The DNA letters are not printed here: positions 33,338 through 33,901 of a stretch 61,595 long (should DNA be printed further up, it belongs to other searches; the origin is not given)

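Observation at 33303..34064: Opposite-strand three-gene island with anti-defence (acr-aca-like) architecture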

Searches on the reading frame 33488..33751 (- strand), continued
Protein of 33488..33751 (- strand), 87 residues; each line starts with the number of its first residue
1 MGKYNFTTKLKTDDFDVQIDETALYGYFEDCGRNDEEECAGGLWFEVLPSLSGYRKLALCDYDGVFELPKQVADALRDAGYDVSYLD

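Call 68: fold_search(model_id=the predicted structure, library=viral)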
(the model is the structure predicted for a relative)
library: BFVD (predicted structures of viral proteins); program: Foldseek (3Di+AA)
matches with E <= 10: 426; with E <= 0.001: 1
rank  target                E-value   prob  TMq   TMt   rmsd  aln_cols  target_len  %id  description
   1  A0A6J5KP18            4.7e-07  1.00  0.79  0.82   2.0        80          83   42  Uncharacterized protein [uncultured Caudovirales phage]
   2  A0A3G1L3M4            1.7e-01  0.69  0.40  0.33   5.7        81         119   20  Uncharacterized protein [Synechococcus phage S-CBWM1]
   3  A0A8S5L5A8            2.7e-01  0.44  0.36  0.29  12.0        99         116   13  Coat protein [ssRNA phage SRR6253161_3]
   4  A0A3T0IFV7            3.2e-01  0.94  0.57  0.08   4.0        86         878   13  (no name in the UniProt tables at hand)
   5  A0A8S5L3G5            3.6e-01  0.35  0.34  0.27  11.8        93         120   11  Coat protein [ssRNA phage Gerhypos.4_53]
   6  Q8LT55                3.8e-01  0.41  0.34  0.23   5.1        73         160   15  N-acetyltransferase domain-containing protein [Vibrio phage VpV262]
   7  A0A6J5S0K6            4.0e-01  0.57  0.42  0.36   8.9        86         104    8  Uncharacterized protein [uncultured Caudovirales phage]
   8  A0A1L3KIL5            4.0e-01  0.23  0.35  0.28  11.4       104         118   10  Uncharacterized protein [Hubei levi-like virus 14]
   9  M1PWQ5                5.3e-01  0.21  0.31  0.06  11.1        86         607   20  (no name in the UniProt tables at hand)
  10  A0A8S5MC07            5.6e-01  0.30  0.34  0.24   5.1        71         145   14  Myristoyl-CoA:protein N-myristoyltransferase, N-terminal domain [Podoviridae sp. ct53O25]
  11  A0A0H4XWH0            5.6e-01  0.20  0.33  0.12   7.4        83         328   10  glycylpeptide N-tetradecanoyltransferase [Salmon gill poxvirus]
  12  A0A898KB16            5.6e-01  0.16  0.28  0.26  10.8        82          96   11  (no name in the UniProt tables at hand)
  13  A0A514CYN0            6.3e-01  0.30  0.37  0.29  11.1        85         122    9  Uncharacterized protein [Leviviridae sp.]
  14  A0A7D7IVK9            6.3e-01  0.23  0.33  0.22   6.6        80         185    4  (no name in the UniProt tables at hand)
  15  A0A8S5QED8            7.0e-01  0.33  0.35  0.34   4.4        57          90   16  Uncharacterized protein [Siphoviridae sp. ctbvd11]
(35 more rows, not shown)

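Call 69: search_solved_structures(query=A1, max_evalue=1)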
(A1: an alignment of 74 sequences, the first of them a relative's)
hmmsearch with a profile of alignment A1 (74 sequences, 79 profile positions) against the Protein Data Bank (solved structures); distinct sequences matched with E-value up to 1: 13.
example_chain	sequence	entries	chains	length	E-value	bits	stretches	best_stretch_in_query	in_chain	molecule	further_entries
1hfy_A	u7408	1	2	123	0.078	15.7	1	42-76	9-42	ALPHA-LACTALBUMIN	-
3b0k_A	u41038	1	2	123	0.079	15.7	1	42-76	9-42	Alpha-lactalbumin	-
1hmk_A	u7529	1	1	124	0.079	15.7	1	42-76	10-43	PROTEIN (ALPHA-LACTALBUMIN)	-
1fkq_A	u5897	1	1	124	0.28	14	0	42-76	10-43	ALPHA-LACTALBUMIN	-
1fkv_A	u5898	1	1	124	0.4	13.5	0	42-76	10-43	ALPHA-LACTALBUMIN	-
1jxv_A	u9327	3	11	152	0.41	13.4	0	35-51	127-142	Nucleoside Diphosphate Kinase A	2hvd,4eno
5ui4_A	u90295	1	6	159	0.44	13.3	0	35-51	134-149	Nucleoside diphosphate kinase A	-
9gd6_A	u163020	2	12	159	0.44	13.3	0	35-51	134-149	Nucleoside diphosphate kinase A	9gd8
9gd9_B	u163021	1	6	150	0.48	13.2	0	35-51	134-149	Nucleoside diphosphate kinase A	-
3l7u_A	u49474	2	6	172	0.52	13.1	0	35-51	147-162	Nucleoside diphosphate kinase A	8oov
1ucn_A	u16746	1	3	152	0.53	13.1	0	35-51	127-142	nucleoside diphosphate kinase A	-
2hve_A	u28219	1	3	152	0.53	13.1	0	35-51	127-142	Nucleoside diphosphate kinase A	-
3ecd_A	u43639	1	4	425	0.95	12.3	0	39-71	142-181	Serine hydroxymethyltransferase 2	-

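Call 89: search_protein_families(library=pfam, alignment_id=A1, max_evalue=0.01)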
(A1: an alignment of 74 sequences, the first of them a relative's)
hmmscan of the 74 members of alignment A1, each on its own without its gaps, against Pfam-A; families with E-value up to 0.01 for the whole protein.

A. member 1, P0001 (87 aa): 0 families

B. families by the number of members that match (of 74 scanned): 1 family
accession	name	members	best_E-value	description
PF16371.11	MetallophosN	1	0.008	N terminal of Calcineurin-like phosphoesterase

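Call 98: search_protein_families(library=phrogs, proteins=[L001:2460-2684:+, L001:2706-2909:+, L001:2981-3451:+, L001:3530-3934:+, L001:4337-4864:+], max_evalue=0.01)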
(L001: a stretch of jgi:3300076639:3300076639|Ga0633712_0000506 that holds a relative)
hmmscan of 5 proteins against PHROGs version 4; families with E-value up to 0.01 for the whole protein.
L001:2460-2684:+ (75 aa): 2 families
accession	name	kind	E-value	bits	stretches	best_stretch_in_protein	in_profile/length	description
phrog_4068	-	unknown function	2.3e-13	51.7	1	1-74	1-81/89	-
phrog_248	-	transcription regulation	0.01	17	0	16-74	32-93/161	transcriptional activator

L001:2706-2909:+ (68 aa): 0 families

L001:2981-3451:+ (157 aa): 0 families

L001:3530-3934:+ (135 aa): 1 family
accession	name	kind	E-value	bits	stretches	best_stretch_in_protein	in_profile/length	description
phrog_11014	-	unknown function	0.0098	17.1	0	53-89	82-118/123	-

L001:4337-4864:+ (176 aa): 2 families
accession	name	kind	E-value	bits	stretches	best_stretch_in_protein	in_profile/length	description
phrog_9089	-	unknown function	1.6e-11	45.5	1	98-162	4-69/77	-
phrog_16675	-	unknown function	0.00027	21.9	1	116-161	25-70/140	-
